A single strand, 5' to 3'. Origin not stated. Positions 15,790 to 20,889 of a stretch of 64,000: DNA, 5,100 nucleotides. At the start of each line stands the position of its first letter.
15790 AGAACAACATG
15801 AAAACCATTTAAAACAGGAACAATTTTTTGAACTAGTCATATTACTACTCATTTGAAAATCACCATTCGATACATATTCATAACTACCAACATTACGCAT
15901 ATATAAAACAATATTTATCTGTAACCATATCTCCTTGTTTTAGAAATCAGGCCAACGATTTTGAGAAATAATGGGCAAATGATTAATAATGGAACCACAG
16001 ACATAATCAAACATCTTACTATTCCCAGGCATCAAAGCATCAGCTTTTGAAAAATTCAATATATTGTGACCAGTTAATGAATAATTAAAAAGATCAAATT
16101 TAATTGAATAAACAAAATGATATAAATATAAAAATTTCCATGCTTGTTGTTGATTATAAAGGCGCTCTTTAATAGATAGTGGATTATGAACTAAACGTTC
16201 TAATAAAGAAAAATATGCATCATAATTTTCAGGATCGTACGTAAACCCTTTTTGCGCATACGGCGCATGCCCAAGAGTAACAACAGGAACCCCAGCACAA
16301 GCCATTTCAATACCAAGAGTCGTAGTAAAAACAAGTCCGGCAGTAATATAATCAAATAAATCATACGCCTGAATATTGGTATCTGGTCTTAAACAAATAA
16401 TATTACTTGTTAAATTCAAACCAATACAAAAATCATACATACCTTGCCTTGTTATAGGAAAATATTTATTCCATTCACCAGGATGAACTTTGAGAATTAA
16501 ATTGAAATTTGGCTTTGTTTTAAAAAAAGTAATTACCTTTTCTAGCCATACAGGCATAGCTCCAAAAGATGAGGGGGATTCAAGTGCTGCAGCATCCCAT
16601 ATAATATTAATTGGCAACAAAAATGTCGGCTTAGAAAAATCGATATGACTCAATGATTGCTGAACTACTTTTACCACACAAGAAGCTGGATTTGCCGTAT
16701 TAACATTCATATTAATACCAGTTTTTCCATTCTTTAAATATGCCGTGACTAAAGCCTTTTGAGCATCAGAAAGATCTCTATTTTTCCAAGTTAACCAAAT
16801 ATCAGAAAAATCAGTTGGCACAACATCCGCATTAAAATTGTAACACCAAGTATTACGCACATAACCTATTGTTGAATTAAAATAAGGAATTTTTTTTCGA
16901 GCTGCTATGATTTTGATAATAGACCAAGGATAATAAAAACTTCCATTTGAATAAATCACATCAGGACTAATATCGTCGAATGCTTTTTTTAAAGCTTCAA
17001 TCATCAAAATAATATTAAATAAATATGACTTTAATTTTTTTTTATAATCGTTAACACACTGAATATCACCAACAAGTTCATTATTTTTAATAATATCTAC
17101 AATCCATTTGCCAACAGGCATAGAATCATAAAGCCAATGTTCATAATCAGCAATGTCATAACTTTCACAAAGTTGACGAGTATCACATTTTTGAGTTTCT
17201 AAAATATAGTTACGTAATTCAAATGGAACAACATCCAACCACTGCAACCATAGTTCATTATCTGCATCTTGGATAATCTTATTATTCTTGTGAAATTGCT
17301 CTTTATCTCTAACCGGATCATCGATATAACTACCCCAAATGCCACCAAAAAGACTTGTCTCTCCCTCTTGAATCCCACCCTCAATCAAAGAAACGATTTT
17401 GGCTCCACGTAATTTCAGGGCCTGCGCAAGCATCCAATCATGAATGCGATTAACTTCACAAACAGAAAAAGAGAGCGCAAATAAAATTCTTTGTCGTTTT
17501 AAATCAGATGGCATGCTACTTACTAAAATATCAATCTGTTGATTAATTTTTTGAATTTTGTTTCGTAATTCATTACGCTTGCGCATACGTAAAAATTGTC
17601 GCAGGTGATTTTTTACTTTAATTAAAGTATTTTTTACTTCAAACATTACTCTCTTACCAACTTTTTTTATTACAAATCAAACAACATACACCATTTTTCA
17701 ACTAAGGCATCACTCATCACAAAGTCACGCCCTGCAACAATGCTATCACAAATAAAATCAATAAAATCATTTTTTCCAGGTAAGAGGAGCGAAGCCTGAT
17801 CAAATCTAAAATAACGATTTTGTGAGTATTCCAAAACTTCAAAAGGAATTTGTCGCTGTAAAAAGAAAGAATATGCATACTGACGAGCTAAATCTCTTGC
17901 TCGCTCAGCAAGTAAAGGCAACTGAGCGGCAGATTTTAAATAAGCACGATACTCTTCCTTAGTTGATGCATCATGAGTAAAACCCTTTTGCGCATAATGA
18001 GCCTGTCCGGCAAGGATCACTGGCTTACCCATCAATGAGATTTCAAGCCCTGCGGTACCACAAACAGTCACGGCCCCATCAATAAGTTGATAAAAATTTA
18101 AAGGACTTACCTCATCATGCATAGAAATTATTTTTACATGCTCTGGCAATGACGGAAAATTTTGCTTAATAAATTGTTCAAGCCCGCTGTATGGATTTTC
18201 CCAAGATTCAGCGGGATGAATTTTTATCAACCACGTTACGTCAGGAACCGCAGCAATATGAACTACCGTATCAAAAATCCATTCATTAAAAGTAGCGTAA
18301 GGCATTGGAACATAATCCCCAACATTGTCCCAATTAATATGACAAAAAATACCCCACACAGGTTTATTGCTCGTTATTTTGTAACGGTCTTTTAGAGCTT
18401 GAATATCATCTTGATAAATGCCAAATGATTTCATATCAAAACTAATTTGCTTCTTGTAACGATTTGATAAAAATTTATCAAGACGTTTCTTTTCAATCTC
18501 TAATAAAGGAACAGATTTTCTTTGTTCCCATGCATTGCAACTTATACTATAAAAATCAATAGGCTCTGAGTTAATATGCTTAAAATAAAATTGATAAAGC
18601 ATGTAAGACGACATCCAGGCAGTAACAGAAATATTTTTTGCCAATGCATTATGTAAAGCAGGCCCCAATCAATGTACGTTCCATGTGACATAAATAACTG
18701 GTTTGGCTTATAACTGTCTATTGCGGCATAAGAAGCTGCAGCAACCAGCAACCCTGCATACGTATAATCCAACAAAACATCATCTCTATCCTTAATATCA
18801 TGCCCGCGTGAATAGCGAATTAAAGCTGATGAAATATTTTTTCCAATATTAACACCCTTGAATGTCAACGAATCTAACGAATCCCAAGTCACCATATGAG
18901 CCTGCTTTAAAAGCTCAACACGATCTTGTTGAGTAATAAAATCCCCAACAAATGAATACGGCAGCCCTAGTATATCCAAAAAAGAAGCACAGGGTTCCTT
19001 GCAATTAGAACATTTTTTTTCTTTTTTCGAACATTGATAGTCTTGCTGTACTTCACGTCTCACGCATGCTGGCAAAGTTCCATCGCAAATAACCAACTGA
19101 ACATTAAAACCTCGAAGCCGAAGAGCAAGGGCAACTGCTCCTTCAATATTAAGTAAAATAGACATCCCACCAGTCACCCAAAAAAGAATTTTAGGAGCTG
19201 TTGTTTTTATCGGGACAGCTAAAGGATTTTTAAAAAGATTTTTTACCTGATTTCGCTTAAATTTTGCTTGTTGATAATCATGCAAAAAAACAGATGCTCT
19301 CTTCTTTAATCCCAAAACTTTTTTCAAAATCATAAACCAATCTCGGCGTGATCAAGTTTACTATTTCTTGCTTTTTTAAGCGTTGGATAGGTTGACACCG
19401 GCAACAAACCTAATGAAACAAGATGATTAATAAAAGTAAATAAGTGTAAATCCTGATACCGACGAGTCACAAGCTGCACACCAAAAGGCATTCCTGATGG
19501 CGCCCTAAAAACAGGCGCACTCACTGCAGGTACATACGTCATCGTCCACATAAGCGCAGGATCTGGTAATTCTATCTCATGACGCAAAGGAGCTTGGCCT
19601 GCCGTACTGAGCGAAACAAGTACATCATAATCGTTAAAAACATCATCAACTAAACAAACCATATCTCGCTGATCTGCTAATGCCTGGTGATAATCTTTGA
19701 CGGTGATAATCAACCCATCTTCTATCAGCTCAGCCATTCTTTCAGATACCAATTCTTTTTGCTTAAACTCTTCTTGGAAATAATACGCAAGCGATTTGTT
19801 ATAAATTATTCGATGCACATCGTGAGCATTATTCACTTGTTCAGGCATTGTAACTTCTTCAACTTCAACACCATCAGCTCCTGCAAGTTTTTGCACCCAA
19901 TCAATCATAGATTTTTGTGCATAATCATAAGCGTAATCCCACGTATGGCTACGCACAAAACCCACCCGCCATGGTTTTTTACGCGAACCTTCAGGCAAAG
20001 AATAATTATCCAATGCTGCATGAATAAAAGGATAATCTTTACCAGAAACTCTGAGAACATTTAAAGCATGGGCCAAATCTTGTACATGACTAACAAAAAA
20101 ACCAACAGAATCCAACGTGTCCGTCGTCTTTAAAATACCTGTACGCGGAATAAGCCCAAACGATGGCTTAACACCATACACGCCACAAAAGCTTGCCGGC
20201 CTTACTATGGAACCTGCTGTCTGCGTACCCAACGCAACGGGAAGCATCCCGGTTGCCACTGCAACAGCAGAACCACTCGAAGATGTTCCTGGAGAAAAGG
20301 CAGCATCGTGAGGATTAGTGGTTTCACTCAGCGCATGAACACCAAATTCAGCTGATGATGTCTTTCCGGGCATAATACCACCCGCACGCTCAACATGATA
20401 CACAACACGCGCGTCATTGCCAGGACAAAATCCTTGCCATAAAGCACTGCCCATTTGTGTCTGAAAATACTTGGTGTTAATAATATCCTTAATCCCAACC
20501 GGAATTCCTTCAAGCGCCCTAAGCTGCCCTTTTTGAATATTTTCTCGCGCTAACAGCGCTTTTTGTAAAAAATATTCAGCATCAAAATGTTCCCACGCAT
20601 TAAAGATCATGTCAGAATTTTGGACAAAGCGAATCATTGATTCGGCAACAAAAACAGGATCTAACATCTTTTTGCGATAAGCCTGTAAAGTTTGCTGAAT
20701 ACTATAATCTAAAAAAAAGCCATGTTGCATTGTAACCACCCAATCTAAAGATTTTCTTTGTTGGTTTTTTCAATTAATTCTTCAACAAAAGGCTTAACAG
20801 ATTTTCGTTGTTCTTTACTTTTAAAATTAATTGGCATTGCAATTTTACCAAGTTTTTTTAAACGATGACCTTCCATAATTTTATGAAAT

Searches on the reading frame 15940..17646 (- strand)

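Call 80: search_protein_families(library=pfam, proteins=[window:15940-17646:-], max_evalue=0.00001)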
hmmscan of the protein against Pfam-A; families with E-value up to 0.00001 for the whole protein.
window:15940-17646:- (568 aa): 1 family
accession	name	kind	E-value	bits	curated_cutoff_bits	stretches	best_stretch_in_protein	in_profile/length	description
PF05159.20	Capsule_synth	-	2.2e-06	27.8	20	0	339-475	145-278/310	Capsule polysaccharide biosynthesis protein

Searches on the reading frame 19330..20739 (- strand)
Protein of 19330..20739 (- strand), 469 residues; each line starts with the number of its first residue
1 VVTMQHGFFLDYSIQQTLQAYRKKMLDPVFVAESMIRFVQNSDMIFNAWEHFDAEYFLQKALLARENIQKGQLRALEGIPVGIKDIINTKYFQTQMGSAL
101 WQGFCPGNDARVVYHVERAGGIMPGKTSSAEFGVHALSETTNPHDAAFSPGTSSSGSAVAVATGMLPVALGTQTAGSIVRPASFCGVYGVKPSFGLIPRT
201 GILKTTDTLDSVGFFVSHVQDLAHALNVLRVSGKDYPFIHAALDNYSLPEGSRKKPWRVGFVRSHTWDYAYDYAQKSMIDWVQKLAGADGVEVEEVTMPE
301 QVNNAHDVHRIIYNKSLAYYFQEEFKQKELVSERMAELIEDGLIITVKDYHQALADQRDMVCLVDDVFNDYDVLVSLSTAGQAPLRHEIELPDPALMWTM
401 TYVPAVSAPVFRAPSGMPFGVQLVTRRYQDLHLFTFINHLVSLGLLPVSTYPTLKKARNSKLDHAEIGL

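Call 80: search_protein_families(library=pfam, proteins=[window:19330-20739:-], max_evalue=0.00001)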
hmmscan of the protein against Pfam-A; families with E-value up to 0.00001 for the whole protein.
window:19330-20739:- (469 aa): 1 family
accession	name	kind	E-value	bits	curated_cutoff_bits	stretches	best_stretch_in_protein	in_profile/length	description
PF01425.27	Amidase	-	8.7e-64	216.6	27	1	35-432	6-443/445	Amidase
